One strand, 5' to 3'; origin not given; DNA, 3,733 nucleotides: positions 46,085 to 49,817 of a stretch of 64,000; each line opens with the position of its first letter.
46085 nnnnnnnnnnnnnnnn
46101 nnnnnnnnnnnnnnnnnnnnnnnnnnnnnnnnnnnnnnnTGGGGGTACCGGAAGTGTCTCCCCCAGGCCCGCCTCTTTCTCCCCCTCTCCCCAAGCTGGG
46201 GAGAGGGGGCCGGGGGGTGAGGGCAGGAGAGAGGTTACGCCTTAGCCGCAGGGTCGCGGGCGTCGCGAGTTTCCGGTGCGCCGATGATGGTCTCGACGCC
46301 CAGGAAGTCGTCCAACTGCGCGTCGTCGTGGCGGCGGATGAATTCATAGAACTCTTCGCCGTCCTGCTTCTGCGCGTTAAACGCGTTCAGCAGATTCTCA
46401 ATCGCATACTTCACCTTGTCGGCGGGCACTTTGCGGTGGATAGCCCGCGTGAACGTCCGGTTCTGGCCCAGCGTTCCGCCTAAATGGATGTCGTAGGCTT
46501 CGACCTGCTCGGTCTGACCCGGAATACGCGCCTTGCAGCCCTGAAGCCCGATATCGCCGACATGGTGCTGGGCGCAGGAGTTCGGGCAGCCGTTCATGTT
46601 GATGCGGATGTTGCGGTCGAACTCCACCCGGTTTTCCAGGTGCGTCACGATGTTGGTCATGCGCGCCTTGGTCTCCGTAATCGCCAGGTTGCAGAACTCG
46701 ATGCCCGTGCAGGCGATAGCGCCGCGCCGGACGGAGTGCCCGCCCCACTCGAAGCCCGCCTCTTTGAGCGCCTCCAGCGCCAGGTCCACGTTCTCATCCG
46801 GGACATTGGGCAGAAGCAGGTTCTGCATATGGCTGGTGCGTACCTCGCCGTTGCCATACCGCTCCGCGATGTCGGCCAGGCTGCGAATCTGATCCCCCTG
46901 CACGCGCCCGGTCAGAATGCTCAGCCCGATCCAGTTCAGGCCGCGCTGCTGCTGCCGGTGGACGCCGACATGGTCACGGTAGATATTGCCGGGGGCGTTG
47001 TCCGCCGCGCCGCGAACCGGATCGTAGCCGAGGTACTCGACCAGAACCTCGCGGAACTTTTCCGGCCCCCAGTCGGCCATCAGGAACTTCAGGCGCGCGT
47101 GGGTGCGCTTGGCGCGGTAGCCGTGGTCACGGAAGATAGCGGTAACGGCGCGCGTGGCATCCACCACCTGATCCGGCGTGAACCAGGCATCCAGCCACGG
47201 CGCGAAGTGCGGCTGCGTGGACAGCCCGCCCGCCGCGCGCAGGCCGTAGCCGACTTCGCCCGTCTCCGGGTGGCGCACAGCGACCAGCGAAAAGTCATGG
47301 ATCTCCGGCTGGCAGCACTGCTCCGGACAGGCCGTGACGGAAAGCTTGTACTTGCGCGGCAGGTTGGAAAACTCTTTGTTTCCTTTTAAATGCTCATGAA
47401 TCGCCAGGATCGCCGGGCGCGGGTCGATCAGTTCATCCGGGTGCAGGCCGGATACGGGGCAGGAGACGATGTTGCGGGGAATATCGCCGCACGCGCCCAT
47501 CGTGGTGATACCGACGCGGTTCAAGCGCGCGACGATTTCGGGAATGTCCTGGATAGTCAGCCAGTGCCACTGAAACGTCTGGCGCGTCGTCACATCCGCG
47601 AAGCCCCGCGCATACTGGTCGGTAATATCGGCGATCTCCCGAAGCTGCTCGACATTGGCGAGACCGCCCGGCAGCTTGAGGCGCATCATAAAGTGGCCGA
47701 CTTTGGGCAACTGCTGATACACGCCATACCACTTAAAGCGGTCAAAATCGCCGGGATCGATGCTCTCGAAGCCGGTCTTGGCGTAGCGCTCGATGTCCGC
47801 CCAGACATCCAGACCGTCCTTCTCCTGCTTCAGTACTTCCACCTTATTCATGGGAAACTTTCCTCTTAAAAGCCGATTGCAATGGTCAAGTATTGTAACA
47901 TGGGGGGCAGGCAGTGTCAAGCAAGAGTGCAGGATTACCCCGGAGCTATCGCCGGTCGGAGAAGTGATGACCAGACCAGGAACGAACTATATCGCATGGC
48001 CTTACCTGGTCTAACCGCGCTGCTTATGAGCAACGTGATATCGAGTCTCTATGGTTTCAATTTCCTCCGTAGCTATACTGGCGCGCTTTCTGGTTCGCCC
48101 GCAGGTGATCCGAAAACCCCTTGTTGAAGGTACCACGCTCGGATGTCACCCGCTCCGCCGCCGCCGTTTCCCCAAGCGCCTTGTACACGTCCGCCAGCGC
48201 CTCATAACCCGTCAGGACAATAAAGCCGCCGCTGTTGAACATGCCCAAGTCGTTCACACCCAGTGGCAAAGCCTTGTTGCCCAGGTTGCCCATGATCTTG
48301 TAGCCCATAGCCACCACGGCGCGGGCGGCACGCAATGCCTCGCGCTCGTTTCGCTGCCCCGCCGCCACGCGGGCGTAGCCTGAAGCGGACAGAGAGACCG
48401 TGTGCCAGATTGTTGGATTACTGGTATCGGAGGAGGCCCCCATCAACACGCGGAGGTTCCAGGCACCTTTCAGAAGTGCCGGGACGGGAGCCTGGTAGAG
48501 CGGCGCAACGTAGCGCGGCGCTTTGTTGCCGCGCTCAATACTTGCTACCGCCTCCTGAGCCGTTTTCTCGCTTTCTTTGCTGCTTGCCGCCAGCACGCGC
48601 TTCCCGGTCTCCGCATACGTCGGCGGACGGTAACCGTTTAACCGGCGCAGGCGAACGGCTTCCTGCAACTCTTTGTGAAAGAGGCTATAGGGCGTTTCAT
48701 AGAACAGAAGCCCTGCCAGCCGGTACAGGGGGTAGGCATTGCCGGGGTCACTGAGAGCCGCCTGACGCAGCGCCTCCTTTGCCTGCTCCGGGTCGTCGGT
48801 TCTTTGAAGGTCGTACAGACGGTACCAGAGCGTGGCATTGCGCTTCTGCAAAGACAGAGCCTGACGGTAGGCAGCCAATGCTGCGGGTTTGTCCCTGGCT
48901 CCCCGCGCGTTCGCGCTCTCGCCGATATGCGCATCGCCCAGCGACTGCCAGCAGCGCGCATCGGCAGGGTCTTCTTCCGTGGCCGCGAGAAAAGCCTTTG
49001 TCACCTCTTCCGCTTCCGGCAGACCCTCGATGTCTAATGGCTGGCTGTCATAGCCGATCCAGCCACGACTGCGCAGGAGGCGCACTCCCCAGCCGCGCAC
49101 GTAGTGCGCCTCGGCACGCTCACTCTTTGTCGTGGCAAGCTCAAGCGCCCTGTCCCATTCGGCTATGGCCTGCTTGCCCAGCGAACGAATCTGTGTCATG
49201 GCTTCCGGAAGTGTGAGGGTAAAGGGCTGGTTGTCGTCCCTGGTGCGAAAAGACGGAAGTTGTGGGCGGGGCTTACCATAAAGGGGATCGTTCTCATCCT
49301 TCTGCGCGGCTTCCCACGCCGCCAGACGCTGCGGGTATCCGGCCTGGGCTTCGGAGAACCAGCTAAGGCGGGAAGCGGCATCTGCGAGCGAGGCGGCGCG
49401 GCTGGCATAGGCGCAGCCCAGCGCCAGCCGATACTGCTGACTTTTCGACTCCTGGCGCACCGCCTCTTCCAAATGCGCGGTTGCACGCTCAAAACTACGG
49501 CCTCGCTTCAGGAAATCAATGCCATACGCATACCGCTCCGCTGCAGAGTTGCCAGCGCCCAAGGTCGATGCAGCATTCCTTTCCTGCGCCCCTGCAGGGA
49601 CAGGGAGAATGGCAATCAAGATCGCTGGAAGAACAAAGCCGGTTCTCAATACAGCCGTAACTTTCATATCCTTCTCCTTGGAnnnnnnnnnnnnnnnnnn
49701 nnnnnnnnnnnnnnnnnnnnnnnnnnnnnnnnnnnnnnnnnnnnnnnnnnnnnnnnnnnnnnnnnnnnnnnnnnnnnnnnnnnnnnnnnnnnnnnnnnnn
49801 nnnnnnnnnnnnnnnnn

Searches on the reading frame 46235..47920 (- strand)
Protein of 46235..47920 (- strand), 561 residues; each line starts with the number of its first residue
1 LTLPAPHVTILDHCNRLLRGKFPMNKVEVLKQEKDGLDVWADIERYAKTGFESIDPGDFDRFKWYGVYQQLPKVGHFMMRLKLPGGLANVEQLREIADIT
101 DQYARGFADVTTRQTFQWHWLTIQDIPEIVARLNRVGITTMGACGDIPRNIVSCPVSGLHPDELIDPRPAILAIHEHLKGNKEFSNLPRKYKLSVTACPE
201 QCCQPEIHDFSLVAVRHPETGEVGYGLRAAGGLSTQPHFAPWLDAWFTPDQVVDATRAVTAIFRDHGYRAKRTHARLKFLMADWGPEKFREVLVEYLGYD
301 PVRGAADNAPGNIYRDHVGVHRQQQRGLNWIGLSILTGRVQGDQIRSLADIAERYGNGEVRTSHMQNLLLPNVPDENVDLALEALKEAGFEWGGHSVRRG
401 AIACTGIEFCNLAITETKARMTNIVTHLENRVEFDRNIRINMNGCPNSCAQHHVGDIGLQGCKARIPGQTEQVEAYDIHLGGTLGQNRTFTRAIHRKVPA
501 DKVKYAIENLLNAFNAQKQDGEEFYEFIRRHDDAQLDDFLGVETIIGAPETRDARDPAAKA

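Call 64: search_protein_families(library=pfam, proteins=[window:46235-47920:-], max_evalue=0.001)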
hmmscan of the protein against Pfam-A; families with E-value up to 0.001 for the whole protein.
window:46235-47920:- (561 aa): 2 families
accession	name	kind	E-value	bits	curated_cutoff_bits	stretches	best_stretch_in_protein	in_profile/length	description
PF01077.27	NIR_SIR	-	1.2e-54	184.4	27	2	145-298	2-155/158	Nitrite and sulphite reductase 4Fe-4S domain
PF03460.22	NIR_SIR_ferr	-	8.6e-39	131.6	24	2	74-135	6-68/69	Nitrite/Sulfite reductase ferredoxin-like half domain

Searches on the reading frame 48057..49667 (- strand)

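Call 57: search_protein_families(library=pfam, proteins=[window:48057-49667:-], max_evalue=0.001)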
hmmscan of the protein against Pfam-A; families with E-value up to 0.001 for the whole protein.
window:48057-49667:- (536 aa): 2 families
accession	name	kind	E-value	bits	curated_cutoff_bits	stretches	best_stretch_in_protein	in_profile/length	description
PF13414.12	TPR_11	-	6.2e-05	23.1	26.8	0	262-284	12-34/42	TPR repeat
PF13431.12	TPR_17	-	0.00023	21.6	24.4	0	225-247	1-23/34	Tetratricopeptide repeat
